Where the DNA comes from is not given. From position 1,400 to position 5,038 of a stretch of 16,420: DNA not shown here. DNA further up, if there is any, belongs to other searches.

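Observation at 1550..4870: Unusual fusion of a sialate O-acetylesterase-type SGNH domain, a LamG domain and a DUF4091-like domain in one 1112-aa secreted protein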

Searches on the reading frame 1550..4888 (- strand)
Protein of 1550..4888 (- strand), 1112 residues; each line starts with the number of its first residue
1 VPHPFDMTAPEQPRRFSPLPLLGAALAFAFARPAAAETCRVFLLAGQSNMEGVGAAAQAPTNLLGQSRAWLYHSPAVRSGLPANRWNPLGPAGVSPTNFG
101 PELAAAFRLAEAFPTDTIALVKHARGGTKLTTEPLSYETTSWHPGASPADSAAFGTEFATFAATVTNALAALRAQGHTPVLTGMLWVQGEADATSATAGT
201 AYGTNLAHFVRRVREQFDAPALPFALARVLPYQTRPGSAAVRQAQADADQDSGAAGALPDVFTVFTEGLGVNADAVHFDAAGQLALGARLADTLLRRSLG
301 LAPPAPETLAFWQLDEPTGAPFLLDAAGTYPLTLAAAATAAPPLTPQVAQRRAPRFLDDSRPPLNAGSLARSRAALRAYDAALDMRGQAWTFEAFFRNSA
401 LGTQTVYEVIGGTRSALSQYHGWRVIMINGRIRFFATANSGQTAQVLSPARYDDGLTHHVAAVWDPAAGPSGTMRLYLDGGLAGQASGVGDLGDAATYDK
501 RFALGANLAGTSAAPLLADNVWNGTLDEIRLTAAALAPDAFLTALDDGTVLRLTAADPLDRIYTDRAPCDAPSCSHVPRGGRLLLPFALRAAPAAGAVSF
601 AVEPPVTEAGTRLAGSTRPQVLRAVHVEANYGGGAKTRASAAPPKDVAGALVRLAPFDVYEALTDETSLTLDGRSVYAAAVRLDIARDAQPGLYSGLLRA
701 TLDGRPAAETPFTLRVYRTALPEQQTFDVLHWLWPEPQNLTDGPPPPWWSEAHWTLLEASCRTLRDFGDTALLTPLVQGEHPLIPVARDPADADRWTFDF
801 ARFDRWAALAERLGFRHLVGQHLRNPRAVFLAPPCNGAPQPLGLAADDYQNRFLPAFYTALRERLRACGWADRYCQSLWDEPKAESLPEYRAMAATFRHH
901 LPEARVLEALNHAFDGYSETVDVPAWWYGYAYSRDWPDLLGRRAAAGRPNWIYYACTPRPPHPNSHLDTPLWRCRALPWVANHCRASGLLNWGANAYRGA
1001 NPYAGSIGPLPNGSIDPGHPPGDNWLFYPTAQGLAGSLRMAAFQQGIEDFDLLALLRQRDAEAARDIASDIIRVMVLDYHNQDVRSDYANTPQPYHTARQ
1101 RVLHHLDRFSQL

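Call 4: search_protein_families(library=pfam, proteins=[window:1550-4888:-], max_evalue=0.1)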
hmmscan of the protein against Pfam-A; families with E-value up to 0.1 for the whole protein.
window:1550-4888:- (1112 aa): 4 families
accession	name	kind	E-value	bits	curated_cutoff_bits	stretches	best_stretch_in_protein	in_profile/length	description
PF13320.12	GH123_cat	-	1.4e-36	126.9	23.1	1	746-1056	13-324/324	Glycoside hydrolase 123, catalytic domain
PF03629.24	SASA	-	8e-31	107.8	24.8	1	40-295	3-225/226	Carbohydrate esterase, sialic acid-specific acetylesterase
PF13385.13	Laminin_G_3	-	5.3e-13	49.8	27.6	1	384-538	13-147/151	Concanavalin A-like lectin/glucanases superfamily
PF02210.31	Laminin_G_2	-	0.091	13.7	22.9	0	423-482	21-75/126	Laminin G domain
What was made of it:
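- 3251..3985 (-): LamG / concanavalin-like β-sandwich (aa ~296-540; Pfam core aa 378-532), probably a carbohydrate-binding module. It joins both neighbouring domains with almost no linker. Pfam Laminin_G_3 E 5e-13 (call 4).
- On SGNH hydrolase, Pfam SASA (PF03629; covers CE6, CE20, NanS and SIAE-type esterases): 107.8 bits against a cut-off of 24.8, E 8e-31 (call 4).
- On LamG / concanavalin-like lectin (Pfam Laminin_G_3): 49.8 bits against a cut-off of 27.6 (call 4).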

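Call 7: search_solved_structures(query=window:1550-4888:-, max_evalue=1, show_alignments=4)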
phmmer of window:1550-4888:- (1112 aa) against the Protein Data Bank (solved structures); distinct sequences matched with E-value up to 1: 12.
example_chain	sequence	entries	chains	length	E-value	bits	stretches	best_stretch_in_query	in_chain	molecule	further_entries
8k2j_A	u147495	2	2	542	3.5e-46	160.8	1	549-1083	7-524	Oligosaccharide/Monosaccharide-releasing beta-N-acetylgalactosaminidase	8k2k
8k2l_A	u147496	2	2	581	7.1e-18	67.1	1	710-1057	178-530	Monosaccharide-releasing beta-N-acetylgalactosaminidase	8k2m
8q8h_A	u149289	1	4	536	5.8e-13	50.9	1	672-1054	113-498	beta-D-GalNAcase from Niabella aurantiaca DSM 17617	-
8p4l_A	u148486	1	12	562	6.8e-13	50.6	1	672-1054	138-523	Beta-N-acetylgalactosaminidase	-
8k2h_B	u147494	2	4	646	1.8e-08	36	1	846-1059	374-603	Oligosaccharide/Monosaccharide-releasing beta-N-acetylhexosaminidase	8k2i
5l7v_A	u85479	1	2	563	5.7e-08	34.3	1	661-1063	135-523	glycoside hydrolase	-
5l7r_A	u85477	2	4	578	6.2e-08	34.2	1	661-1063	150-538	glycoside hydrolase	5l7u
1zmb_A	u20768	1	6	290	3.5e-05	25.1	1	158-303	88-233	Acetylxylan esterase related enzyme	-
2apj_A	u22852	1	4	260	9.3e-05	23.7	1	182-295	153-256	Putative Esterase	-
5fqe_A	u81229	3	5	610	0.0016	19.6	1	661-814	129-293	BETA-N-ACETYLGALACTOSAMINIDASE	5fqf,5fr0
5fqg_A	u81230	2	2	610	0.0017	19.5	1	661-814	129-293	BETA-N-ACETYLGALACTOSAMINIDASE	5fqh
8k2f_A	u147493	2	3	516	0.24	12.4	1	942-1063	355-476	Oligosaccharide-releasing beta-N-acetylgalactosaminidase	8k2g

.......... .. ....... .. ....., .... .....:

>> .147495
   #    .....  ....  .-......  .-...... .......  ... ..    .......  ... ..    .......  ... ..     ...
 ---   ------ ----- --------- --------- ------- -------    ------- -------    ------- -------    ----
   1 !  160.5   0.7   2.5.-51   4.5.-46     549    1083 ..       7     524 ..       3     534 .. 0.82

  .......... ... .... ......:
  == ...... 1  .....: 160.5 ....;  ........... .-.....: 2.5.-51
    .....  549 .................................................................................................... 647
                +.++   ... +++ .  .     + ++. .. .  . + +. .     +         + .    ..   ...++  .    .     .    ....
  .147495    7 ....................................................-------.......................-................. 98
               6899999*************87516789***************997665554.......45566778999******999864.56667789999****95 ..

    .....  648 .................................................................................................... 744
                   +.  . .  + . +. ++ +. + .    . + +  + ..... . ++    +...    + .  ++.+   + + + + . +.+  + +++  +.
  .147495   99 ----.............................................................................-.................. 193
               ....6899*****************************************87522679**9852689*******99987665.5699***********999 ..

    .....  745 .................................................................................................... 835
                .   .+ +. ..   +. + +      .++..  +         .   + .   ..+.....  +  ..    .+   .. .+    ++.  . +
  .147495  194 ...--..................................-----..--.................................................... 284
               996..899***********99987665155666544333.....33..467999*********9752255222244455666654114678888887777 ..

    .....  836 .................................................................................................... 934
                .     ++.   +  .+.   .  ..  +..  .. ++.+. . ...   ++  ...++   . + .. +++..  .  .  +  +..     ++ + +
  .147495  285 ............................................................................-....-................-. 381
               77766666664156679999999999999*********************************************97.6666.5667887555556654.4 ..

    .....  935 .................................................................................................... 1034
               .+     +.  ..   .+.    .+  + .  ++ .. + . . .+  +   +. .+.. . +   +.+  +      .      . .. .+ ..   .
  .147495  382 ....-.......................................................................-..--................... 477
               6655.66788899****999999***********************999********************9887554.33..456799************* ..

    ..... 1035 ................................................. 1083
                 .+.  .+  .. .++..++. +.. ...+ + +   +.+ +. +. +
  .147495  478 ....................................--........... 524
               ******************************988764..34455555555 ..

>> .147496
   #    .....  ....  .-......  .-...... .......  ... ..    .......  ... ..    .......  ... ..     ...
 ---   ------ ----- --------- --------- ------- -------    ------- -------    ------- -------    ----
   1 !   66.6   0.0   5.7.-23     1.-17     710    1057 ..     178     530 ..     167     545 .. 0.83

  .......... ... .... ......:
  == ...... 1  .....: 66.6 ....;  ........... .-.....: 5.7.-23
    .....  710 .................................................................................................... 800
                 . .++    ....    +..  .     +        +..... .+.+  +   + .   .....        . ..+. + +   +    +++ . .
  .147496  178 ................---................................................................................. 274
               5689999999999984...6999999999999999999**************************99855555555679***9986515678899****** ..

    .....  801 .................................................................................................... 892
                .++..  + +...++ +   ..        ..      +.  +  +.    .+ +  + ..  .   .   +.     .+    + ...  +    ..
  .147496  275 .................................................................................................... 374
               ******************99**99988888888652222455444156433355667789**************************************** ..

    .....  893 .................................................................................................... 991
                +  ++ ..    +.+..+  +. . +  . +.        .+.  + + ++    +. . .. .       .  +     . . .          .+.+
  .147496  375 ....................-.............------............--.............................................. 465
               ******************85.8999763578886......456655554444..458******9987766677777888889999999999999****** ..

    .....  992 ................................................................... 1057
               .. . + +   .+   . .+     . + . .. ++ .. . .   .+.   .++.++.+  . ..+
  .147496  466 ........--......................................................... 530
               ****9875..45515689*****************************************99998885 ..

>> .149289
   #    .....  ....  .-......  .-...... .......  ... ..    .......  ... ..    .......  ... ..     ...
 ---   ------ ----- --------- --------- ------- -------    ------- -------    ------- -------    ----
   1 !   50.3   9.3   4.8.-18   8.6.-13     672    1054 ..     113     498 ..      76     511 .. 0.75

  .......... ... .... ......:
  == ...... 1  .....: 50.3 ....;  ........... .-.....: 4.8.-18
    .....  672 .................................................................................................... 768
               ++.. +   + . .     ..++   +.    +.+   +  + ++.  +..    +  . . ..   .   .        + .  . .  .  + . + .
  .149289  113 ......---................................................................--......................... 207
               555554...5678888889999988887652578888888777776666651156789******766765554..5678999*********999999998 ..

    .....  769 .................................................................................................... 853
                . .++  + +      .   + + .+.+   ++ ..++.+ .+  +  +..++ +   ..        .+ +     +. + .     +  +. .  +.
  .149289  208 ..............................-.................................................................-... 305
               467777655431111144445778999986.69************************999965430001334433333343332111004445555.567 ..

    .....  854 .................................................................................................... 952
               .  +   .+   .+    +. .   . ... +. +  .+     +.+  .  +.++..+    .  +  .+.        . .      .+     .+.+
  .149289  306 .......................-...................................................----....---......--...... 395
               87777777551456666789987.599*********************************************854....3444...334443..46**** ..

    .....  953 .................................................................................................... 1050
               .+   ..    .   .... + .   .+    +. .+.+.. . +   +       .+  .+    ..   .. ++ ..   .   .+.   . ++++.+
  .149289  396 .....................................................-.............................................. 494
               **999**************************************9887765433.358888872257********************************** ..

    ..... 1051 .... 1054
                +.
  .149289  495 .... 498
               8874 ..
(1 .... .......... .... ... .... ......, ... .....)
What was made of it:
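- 2666..3244 (-): GH123 N-terminal β-sandwich domain (aa ~543-735). Colinear alignment of aa 549-1083 (1112-aa numbering) with residues 7-524 of NgaDssm 8K2J (call 7).
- Closest known: NgaDssm. Same: Colinear alignment over the β-sandwich and the (β/α)8 barrel (E 3.5e-46, call 7).
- The best match by far is a GalNAc-specific enzyme: 160 bits against 36 bits for the Group 2 HexNAc-ase (call 7).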

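Call 18: find_homologous_proteins(query=window:1550-4870:-, max_evalue=1e-10)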
Query window:1550-4870:- (1106 aa): 13 proteins with E <= 1e-10 among 8000 candidates.
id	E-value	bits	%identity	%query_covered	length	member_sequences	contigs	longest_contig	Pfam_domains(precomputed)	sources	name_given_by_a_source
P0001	0.0e+0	2527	100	100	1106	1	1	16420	PF03629.25,PF13385.14,PF13320.13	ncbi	-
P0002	0.0e+0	1958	79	98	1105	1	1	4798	PF03629.25,PF13385.14,PF13320.13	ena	-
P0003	0.0e+0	1717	70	98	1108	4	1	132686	PF03629.25,PF13385.14,PF13320.13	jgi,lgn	jgi:iduronate 2-sulfatase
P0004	0.0e+0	1565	64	99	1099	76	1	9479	PF03629.25,PF13385.14,PF13320.13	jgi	-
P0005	0.0e+0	1551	64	98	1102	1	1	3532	PF03629.25,PF13385.14,PF13320.13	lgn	-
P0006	0.0e+0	1543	61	98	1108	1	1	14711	PF03629.25,PF13385.14,PF13320.13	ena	-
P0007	0.0e+0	1531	62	98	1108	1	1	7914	PF03629.25,PF13385.14,PF13320.13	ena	-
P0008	0.0e+0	1525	63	97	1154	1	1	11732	PF03629.25,PF13385.14,PF13320.13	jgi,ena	-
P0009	0.0e+0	1518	62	98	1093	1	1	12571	PF03629.25,PF13385.14,PF13320.13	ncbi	-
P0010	0.0e+0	1465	58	99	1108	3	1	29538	PF03629.25,PF13385.14,PF13320.13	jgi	jgi:hypothetical protein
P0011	0.0e+0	1461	58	98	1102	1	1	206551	PF03629.25,PF13385.14,PF13320.13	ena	-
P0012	0.0e+0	1445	59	96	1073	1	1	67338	PF03629.25,PF13385.14,PF13320.13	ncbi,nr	ncbi:MAG: sialate O-acetylesterase [Kiritimatiellae bacterium]|nr:sialate O-acetylesterase [Kiritima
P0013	0.0e+0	1286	54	96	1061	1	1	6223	PF03629.25,PF13385.14,PF13320.13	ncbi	-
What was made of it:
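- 1550..4870 (-): Gene for the SASA-LamG-GH123 fusion protein (1106 aa plus stop; an alternative GTG start at 4888 gives 1112 aa). Identical to public protein P0001 (call 18).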

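Call 19: find_encoding_contigs(protein=P0003, flank=10000, max_places=2)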
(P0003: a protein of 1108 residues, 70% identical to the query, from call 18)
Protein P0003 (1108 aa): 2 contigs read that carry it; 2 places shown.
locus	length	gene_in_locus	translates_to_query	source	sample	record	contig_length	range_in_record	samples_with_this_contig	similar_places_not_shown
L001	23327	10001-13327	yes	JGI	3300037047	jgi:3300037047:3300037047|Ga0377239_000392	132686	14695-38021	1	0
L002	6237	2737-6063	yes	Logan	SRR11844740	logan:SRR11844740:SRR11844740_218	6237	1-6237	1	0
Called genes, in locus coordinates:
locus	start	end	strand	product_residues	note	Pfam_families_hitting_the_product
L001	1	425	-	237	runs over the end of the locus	PF03740:PdxJ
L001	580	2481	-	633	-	PF02518:HATPase_c, PF13589:HATPase_c_3 (weak), PF01119:DNA_mis_repair, PF08676:MutL_C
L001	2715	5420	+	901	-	PF06739:SBBP (faint), PF07679:I-set (weak), PF13927:Ig_3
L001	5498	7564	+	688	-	PF02449:Glyco_hydro_42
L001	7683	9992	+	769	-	PF13385:Laminin_G_3, PF18981:InlK_D3 (faint), PF00801:PKD (faint), PF18911:PKD_4 (faint), PF22352:K319L-like_PKD (weak), PF13385:Laminin_G_3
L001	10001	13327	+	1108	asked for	PF03629:SASA, PF13385:Laminin_G_3, PF13320:GH123_cat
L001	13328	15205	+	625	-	PF13088:BNR_2 (faint), PF13385:Laminin_G_3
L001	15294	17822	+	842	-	-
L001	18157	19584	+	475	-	PF13088:BNR_2, PF13859:BNR_3 (faint)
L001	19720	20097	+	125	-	PF10543:ORF6N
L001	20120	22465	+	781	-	PF13088:BNR_2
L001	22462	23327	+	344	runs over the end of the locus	PF01208:URO-D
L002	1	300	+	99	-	?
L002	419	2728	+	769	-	PF13385:Laminin_G_3, PF18981:InlK_D3 (faint), PF00801:PKD (faint), PF18911:PKD_4 (faint), PF22352:K319L-like_PKD (weak), PF13385:Laminin_G_3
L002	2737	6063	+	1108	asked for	PF03629:SASA, PF13385:Laminin_G_3, PF13320:GH123_cat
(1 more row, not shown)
